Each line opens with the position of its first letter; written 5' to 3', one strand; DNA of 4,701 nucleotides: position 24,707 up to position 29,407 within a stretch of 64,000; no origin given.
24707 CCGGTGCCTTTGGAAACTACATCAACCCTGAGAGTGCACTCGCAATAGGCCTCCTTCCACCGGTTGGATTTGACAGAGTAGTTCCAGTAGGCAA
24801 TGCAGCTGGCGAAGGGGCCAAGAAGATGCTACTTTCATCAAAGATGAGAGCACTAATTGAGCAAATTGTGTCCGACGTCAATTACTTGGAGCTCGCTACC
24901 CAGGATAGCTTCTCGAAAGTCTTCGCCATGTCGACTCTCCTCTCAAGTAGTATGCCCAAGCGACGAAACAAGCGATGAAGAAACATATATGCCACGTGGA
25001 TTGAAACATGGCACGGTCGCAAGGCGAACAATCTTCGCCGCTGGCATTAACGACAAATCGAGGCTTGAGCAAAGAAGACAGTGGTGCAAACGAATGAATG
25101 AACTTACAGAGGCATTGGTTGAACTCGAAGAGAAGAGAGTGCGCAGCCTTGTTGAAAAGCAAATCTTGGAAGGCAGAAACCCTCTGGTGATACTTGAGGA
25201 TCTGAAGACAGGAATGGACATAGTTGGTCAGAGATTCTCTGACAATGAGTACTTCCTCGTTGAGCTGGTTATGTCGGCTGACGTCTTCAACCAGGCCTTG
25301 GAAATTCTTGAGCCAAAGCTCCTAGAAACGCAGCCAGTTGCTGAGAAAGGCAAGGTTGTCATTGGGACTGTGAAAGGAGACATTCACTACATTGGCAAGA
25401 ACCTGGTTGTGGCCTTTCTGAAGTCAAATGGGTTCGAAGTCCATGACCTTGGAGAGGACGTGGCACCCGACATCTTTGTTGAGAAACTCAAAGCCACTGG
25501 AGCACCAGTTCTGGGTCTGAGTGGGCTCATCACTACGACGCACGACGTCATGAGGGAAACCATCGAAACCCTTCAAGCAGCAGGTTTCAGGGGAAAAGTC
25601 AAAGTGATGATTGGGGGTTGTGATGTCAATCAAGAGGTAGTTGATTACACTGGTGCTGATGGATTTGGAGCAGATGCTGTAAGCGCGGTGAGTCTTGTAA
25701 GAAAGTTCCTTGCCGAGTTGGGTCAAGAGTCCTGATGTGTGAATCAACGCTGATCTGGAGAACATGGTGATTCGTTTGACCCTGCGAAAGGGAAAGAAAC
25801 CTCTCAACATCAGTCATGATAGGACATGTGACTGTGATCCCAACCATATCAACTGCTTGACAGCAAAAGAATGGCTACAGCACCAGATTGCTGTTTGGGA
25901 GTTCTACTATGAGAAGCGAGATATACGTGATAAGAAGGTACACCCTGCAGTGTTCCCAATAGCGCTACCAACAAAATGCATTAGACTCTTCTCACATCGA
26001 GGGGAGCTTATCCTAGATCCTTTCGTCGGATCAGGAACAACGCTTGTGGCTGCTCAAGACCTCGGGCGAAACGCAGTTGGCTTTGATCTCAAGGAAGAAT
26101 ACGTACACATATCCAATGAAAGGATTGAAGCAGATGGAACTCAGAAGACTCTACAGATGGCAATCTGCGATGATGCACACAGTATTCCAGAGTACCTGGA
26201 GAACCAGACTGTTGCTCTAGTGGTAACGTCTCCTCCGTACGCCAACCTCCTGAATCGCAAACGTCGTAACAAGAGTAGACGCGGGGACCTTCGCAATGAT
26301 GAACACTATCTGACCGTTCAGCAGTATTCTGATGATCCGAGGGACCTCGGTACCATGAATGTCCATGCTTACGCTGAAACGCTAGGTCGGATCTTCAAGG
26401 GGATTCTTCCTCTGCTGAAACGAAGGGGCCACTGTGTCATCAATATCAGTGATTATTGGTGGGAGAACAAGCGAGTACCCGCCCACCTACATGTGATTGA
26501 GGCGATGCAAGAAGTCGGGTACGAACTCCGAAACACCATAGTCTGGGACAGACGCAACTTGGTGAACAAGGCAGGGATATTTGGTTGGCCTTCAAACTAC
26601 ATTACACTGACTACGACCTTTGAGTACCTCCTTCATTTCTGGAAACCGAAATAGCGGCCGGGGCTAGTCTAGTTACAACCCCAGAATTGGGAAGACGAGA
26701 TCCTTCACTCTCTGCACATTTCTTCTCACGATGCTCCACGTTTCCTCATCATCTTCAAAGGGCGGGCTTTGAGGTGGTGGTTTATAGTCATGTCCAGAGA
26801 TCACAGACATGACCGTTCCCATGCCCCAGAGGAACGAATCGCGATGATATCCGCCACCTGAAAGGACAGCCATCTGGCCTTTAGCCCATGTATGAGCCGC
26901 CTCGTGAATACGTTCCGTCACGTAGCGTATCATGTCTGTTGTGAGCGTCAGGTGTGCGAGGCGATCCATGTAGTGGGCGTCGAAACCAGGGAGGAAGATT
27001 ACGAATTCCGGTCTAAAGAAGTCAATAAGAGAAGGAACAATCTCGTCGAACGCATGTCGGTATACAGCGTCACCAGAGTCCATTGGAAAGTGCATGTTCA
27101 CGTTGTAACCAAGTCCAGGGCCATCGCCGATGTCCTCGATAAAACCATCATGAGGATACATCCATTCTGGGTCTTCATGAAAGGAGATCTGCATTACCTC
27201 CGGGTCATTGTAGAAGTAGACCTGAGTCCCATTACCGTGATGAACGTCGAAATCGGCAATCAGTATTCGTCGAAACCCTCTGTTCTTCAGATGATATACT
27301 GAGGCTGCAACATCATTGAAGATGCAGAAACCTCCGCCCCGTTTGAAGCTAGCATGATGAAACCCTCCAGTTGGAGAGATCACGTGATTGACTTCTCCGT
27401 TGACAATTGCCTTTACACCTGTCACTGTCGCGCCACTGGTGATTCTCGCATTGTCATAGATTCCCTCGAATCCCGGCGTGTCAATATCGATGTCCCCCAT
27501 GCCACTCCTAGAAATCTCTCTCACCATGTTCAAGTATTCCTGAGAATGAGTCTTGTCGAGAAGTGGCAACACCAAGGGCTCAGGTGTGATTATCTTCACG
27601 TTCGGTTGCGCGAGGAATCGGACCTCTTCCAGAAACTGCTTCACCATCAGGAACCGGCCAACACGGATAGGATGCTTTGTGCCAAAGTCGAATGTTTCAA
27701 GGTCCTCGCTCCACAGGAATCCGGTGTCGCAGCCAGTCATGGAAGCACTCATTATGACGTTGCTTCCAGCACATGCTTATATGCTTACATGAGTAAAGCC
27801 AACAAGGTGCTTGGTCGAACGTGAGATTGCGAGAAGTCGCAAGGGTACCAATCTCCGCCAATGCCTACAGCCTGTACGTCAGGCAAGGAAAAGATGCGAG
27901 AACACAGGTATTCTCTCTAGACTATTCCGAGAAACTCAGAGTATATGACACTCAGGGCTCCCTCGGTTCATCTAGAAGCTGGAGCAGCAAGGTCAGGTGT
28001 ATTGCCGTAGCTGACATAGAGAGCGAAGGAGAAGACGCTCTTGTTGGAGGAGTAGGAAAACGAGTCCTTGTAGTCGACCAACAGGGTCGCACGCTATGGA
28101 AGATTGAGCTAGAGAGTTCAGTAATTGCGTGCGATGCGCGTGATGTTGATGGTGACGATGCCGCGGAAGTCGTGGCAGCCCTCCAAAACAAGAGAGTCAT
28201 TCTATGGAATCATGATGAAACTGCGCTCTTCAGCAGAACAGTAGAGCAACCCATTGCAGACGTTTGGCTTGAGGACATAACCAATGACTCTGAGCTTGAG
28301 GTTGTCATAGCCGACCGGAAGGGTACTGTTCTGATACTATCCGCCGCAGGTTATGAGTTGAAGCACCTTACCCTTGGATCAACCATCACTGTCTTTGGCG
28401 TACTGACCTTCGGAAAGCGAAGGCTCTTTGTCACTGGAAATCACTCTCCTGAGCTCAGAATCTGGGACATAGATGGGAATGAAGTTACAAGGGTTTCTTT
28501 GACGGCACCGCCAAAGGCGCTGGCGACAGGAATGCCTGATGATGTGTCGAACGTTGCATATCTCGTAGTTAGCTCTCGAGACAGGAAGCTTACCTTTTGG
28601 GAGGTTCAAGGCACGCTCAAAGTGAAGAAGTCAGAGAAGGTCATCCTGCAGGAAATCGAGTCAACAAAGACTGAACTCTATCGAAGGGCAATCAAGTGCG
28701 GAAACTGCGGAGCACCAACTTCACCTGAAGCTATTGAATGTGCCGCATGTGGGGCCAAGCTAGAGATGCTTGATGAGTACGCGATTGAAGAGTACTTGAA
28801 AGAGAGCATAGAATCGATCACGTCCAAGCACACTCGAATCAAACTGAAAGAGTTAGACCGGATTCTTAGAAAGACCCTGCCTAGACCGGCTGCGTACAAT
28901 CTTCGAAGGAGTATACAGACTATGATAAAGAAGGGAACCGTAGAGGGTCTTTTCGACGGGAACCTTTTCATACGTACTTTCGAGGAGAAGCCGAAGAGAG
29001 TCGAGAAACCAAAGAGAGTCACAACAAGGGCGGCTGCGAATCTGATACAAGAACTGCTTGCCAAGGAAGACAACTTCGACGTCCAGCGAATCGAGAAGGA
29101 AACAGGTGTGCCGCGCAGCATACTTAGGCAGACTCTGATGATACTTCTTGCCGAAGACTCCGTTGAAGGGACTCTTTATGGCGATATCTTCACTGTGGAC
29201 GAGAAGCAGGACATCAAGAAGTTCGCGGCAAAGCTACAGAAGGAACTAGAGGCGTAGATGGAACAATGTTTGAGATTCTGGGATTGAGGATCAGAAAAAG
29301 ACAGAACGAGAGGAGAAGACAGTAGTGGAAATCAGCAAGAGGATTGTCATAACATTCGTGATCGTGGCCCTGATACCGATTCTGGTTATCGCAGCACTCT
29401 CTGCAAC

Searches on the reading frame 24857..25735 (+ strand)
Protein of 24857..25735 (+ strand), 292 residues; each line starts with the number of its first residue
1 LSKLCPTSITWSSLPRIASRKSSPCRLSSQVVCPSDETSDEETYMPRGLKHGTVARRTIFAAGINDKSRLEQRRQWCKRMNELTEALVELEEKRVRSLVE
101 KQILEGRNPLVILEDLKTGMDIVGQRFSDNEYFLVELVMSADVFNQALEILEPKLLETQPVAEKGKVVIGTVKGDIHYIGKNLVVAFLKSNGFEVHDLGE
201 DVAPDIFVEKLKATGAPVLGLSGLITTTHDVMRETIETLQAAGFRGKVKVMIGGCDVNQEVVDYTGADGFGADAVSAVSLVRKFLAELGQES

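Call 3: search_protein_families(library=pfam, proteins=[window:24857-25735:+])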
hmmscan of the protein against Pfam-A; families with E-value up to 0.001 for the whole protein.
window:24857-25735:+ (292 aa): 2 families
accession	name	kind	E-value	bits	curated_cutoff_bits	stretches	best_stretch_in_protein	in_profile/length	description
PF02310.24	B12-binding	-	9.7e-20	71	32.1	1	165-278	1-120/121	B12 binding domain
PF02607.22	B12-binding_2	-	9.1e-16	58.3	23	1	81-152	3-74/74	B12 binding domain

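Call 4: search_protein_families(library=ncbifam, proteins=[window:24857-25735:+])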
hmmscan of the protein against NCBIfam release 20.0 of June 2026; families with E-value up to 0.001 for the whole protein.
window:24857-25735:+ (292 aa): 12 families
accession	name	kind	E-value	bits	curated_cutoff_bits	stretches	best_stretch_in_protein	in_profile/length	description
TIGR02370.1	pyl_corrinoid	subfamily_domain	7.5e-51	172.3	215.3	1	82-276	1-196/197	methyltransferase cognate corrinoid protein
NF047996.1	corrin_MtgC_2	exception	5.5e-43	146.9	370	1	81-285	6-210/212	glycine betaine-specific corrinoid protein MtgC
NF041607.1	dimeth_corrin_MtbC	equivalog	7.1e-43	146.5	350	1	83-283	1-201/203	dimethylamine corrinoid protein MtbC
NF047995.1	corrinoid_MtgC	exception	6.4e-42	143.5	310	1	80-286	5-214/215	glycine betaine-specific corrinoid protein MtgC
TIGR02082.1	metH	equivalog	2e-36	125.1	1010.85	1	72-287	640-860/1182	methionine synthase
NF007024.0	PRK09490.1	equivalog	3.1e-32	111.4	1497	1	72-258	652-843/1234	methionine synthase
NF040655.1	MtaC_Meth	equivalog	8.7e-31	106.9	420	1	80-285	36-238/253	methanol--corrinoid protein MtaC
NF040669.1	MtaC2_Meth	equivalog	4e-29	101.8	450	1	81-281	44-242/267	methanol--corrinoid protein MtaC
NF002612.0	PRK02261.1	equivalog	6.8e-10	38.6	110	1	163-255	2-93/148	methylaspartate mutase subunit S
TIGR01501.1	MthylAspMutase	equivalog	5e-06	26.3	135.8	1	166-255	3-91/134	methylaspartate mutase subunit S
NF040743.1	ornith_mutase_E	equivalog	1.3e-05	23.4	800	1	149-274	580-713/730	D-ornithine 4,5-aminomutase subunit OraE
NF052385.1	Lys_5_6_beta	equivalog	1.9e-05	24.5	280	1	191-276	137-226/241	lysine 5,6-aminomutase subunit beta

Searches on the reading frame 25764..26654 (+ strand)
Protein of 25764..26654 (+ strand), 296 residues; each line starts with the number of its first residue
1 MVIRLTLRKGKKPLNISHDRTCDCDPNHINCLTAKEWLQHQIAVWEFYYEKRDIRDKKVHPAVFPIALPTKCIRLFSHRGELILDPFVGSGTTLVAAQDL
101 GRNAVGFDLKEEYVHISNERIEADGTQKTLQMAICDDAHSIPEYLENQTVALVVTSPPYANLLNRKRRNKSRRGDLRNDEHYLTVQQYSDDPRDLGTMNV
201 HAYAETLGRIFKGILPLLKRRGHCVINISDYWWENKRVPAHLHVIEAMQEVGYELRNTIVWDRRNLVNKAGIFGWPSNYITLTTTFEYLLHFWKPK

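Call 3: search_protein_families(library=pfam, proteins=[window:25764-26654:+])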
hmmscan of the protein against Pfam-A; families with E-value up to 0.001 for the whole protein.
window:25764-26654:+ (296 aa): 3 families
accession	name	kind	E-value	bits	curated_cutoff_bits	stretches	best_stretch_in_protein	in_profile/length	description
PF01555.25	N6_N4_Mtase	-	1.9e-34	120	26.7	2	39-119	138-221/221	DNA methylase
PF01170.24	UPF0020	-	2e-06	28.1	22.3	1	79-170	28-142/197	RMKL-like, methyltransferase domain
PF13649.12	Methyltransf_25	-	0.00078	20.5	27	0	83-156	1-71/97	Methyltransferase domain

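Call 4: search_protein_families(library=ncbifam, proteins=[window:25764-26654:+])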
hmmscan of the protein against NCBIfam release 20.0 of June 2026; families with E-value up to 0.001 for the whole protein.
window:25764-26654:+ (296 aa): 6 families
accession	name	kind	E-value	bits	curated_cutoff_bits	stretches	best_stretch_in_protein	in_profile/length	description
NF050803.1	DnaMtaseCcrMCaul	equivalog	2.2e-15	56.5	830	1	53-138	179-264/350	adenine-specific DNA-methyltransferase CcrM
NF008572.0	PRK11524.1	equivalog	5.2e-12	45.5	292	1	44-123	179-258/294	adenine-specific DNA-methyltransferase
NF010253.0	PRK13699.1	subfamily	4.5e-11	42.8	244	1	57-138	141-220/226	DNA methyltransferase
TIGR01177.1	TIGR01177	hypoth_equivalog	1.3e-07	31.3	316.55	1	78-162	181-261/330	TIGR01177 family methyltransferase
NF040721.1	Trm14_Arch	equivalog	8.8e-05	21.8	280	0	60-114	171-226/370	tRNA (guanine(6)-N2)-methyltransferase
NF008748.0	PRK11783.1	equivalog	0.00066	18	466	0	103-167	260-323/704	bifunctional 23S rRNA (guanine(2069)-N(7))-methyltransferase RlmK/23S rRNA (guanine(2445)-N(2))-methyltransferase RlmL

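Call 24: search_solved_structures(query=window:25764-26654:+, max_evalue=0.01, show_alignments=1)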
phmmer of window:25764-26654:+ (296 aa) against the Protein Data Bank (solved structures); distinct sequences matched with E-value up to 0.01: 16.
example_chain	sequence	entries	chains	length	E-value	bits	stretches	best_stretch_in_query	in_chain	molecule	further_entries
2zie_A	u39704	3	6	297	9e-21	77.8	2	56-124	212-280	Putative modification methylase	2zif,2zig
8s9m_A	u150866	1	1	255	4.1e-17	65.8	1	57-124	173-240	DNA cytosine-N4 methyltransferase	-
8s9n_A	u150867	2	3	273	4.5e-17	65.7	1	57-124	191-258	DNA cytosine-N4 methyltransferase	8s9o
8urk_A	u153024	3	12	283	1.9e-09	40.6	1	42-123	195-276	Methyltransferase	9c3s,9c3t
9c3u_A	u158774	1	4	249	2e-09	40.5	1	42-123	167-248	Methyltransferase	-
1boo_A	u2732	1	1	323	2.2e-09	40.4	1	56-120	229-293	PROTEIN (N-4 CYTOSINE-SPECIFIC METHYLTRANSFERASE PVU II)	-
1g60_A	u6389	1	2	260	2.5e-09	40.2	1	57-118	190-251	Adenine-specific Methyltransferase MboIIA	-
5hfj_A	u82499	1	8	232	2.7e-09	40.1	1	56-121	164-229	Adenine specific DNA methyltransferase (DpnA)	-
5hek_A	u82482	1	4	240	2.8e-09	40.1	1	56-121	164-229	Adenine specific DNA methyltransferase (DpnA)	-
6pbd_A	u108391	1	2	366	5.3e-08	35.9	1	56-121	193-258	Modification methylase CcrMI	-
5e71_A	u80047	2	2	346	1e-06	31.7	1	47-178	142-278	N2, N2-dimethylguanosine tRNA methyltransferase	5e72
1eg2_A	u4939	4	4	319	2.6e-05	27.1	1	44-110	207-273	MODIFICATION METHYLASE RSRI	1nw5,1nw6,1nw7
1nw8_A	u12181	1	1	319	3.9e-05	26.5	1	44-110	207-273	MODIFICATION METHYLASE RSRI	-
6zxw_G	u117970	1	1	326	0.00071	22.3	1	50-160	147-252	tRNA (Guanine(10)-N2)-dimethyltransferase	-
6zxv_A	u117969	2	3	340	0.00076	22.2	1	50-160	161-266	tRNA (Guanine(10)-N2)-dimethyltransferase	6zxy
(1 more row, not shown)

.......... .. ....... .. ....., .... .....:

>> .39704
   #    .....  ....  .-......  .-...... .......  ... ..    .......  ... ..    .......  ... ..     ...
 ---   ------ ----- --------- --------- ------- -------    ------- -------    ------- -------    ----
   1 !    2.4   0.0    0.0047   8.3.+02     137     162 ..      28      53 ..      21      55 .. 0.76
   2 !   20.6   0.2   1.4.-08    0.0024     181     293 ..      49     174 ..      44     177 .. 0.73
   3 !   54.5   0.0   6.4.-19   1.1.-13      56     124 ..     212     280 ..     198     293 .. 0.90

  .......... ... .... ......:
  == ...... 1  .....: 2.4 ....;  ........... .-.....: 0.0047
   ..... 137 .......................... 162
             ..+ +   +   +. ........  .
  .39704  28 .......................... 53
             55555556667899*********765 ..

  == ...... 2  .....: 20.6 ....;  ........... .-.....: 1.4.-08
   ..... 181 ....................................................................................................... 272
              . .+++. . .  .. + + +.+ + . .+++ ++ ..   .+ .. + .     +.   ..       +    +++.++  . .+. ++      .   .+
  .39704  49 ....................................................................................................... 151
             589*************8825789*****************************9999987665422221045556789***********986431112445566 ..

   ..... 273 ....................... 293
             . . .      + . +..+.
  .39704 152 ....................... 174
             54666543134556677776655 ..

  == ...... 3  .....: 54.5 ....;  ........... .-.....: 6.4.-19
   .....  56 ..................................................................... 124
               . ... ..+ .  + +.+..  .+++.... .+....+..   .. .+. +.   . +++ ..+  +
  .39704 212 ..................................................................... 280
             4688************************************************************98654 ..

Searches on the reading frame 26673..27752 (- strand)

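Call 3: search_protein_families(library=pfam, proteins=[window:26673-27752:-])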
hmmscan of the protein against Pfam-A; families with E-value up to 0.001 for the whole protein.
window:26673-27752:- (359 aa): 1 family
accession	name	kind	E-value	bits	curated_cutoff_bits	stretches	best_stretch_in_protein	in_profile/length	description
PF00850.24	Hist_deacetyl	-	1.8e-72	244.6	27.9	1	27-314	1-294/298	Histone deacetylase domain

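Call 4: search_protein_families(library=ncbifam, proteins=[window:26673-27752:-])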
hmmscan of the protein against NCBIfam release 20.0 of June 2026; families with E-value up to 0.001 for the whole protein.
window:26673-27752:- (359 aa): 0 families

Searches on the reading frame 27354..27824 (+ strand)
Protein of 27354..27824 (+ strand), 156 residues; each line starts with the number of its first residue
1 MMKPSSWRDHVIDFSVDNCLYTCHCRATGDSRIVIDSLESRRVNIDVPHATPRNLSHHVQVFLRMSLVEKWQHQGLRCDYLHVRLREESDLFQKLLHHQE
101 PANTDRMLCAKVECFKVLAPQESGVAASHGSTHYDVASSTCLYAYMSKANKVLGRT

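Call 69: search_protein_families(library=pfam, proteins=[window:27354-27824:+], max_evalue=1)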
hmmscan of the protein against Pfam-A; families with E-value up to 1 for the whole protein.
window:27354-27824:+ (156 aa): 1 family
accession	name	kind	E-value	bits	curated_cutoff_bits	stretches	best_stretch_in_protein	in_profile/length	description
PF19016.5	DUF5745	-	0.027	14.7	27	1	33-59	19-45/59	Domain of unknown function (DUF5745)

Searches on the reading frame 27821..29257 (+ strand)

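Call 3: search_protein_families(library=pfam, proteins=[window:27821-29257:+])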
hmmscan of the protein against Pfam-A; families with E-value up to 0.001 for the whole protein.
window:27821-29257:+ (478 aa): 5 families
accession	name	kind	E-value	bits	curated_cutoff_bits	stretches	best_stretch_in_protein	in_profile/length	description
PF13570.13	Beta-prop_ACSF4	-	4.6e-09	36.6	133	1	45-264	80-291/329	Beta-alanine-activating enzyme, beta-propeller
PF25292.1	Beta-prop_CGLA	-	2.5e-07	30.9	26.8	0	146-180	32-66/316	Lambda-carrageenase beta-propeller domain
PF23389.1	Beta-prop_WDR19_1st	-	0.00033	20.2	27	1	75-235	15-169/325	WDR19 first beta-propeller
PF13240.11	Zn_Ribbon_1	-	0.00048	20.3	25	1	292-314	1-23/23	zinc-ribbon domain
PF13248.11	Zn_ribbon_3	-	0.00063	19.6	27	0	291-314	3-26/26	zinc-ribbon domain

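Call 4: search_protein_families(library=ncbifam, proteins=[window:27821-29257:+])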
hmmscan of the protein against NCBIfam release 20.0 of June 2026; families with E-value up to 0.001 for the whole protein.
window:27821-29257:+ (478 aa): 0 families
